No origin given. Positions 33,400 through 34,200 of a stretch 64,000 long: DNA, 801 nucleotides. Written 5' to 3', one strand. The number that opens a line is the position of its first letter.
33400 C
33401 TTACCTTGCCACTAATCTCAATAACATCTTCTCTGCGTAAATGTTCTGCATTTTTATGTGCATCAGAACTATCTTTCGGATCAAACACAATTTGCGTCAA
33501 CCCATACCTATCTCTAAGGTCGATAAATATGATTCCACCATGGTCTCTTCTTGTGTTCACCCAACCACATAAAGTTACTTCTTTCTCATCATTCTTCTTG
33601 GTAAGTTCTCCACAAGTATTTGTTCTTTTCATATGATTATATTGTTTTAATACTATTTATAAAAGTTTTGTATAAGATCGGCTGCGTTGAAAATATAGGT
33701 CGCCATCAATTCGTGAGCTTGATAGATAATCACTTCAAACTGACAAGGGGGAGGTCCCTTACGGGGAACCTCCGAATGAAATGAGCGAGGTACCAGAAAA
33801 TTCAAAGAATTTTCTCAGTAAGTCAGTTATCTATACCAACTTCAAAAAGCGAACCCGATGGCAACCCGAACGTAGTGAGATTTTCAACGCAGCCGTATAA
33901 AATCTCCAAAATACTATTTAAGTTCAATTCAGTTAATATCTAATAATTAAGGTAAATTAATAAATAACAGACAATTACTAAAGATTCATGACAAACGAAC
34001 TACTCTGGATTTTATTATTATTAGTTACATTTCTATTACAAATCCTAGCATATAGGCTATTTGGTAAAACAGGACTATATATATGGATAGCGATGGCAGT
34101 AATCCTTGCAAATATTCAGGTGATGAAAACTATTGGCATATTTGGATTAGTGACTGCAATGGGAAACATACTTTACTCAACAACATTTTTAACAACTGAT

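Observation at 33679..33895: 217-nt multi-helix RNA candidate between aspS and yhhQ, class unknown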

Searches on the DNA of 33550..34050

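Call 4: search_rna_families(source=window, start=33550, end=34050, threshold=evalue, max_evalue=10, show_alignments=3)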
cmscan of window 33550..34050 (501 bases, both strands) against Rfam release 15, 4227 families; matches with E-value up to 10: 1.
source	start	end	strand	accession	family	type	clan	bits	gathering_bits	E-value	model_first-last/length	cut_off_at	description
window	33728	33825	-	RF01505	Afu_264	Gene; snRNA; snoRNA; CD-box;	-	12.5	40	9.7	1-103/103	no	A. fumigatus snoRNA Afu_264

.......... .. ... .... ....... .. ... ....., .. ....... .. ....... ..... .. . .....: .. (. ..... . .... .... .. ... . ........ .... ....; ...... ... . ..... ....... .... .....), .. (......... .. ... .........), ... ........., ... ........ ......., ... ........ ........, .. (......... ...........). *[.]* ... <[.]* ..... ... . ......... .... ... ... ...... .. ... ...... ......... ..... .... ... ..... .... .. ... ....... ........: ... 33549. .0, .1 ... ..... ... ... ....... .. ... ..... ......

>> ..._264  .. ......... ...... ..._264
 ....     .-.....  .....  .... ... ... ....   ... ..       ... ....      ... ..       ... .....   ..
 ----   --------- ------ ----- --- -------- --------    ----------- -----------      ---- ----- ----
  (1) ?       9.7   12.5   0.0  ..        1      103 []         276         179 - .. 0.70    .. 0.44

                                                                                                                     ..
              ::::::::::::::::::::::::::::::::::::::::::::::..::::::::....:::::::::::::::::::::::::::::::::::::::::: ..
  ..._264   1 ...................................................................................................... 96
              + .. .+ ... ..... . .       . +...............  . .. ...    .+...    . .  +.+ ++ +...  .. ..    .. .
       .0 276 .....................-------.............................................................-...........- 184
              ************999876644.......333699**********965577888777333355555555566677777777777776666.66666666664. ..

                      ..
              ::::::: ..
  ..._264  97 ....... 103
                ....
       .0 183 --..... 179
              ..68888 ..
